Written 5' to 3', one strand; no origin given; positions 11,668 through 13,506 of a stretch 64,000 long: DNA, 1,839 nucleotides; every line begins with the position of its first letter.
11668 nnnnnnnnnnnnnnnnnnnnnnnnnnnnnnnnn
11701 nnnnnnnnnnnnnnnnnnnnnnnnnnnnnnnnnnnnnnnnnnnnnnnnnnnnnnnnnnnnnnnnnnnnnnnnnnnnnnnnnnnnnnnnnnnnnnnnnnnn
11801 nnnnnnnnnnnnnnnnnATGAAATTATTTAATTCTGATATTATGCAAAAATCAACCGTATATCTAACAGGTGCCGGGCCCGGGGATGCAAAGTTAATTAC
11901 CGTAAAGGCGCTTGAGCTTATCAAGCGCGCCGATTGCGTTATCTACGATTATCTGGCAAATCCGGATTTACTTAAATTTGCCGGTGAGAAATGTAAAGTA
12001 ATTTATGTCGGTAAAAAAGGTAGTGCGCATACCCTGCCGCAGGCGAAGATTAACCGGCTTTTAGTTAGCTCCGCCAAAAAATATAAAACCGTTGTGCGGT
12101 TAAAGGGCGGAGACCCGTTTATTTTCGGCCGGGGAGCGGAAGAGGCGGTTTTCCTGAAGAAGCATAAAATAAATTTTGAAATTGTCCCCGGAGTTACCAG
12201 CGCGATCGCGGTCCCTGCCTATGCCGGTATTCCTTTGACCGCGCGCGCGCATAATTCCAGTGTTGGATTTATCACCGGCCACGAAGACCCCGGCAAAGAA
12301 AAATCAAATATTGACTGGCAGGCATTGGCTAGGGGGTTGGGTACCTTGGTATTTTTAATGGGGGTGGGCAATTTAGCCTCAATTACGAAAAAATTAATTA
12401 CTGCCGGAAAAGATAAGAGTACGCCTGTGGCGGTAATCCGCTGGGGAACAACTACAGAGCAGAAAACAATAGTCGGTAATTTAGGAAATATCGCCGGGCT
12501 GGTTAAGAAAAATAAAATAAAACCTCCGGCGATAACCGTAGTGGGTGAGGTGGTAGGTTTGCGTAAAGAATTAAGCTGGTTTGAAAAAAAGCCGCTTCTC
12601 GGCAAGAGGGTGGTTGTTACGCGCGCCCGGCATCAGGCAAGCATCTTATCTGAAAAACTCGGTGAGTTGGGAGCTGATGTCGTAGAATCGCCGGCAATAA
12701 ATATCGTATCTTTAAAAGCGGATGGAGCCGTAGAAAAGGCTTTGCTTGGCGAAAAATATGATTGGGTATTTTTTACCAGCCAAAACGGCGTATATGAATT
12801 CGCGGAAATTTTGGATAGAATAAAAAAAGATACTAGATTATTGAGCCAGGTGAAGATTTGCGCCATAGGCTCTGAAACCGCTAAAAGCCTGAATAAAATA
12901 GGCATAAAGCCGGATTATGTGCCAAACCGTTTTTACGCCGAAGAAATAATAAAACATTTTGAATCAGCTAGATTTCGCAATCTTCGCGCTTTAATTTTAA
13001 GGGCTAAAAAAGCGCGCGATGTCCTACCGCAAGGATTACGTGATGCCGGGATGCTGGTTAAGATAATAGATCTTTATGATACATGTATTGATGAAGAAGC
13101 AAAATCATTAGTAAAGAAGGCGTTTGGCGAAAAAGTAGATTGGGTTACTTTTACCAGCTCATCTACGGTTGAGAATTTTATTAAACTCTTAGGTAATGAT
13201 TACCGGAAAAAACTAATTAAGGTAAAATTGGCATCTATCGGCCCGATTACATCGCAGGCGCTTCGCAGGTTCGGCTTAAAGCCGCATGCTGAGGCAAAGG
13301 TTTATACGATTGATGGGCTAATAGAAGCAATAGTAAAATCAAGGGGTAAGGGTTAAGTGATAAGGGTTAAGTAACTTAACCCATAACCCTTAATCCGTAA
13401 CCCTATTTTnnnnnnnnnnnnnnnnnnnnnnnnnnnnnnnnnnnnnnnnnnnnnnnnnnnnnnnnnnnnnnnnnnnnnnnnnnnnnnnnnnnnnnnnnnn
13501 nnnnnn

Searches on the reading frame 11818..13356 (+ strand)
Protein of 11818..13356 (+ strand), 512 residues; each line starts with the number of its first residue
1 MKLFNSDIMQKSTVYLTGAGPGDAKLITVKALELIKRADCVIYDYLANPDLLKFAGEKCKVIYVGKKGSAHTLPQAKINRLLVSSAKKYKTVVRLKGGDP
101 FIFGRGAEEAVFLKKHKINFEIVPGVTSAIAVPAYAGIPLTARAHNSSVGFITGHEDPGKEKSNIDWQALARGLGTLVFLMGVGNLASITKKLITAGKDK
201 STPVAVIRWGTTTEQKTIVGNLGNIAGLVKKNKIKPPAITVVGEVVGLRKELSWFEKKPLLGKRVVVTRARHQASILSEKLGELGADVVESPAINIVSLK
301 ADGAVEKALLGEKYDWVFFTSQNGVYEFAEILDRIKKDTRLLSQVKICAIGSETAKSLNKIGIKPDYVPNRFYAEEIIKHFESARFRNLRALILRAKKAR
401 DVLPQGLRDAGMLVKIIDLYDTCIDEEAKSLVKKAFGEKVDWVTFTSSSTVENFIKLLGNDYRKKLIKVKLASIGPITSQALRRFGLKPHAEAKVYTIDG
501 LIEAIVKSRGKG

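Call 53: search_protein_families(library=pfam, proteins=[window:11818-13356:+], max_evalue=0.00001)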
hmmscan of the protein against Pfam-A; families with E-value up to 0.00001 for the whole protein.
window:11818-13356:+ (512 aa): 2 families
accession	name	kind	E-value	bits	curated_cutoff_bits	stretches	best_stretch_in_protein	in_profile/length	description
PF02602.20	HEM4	-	7.8e-60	202.3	27.5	1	277-503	3-231/231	Uroporphyrinogen-III synthase HemD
PF00590.25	TP_methylase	-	5.2e-50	170.8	27.8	1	13-225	1-211/212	Tetrapyrrole (Corrin/Porphyrin) Methylases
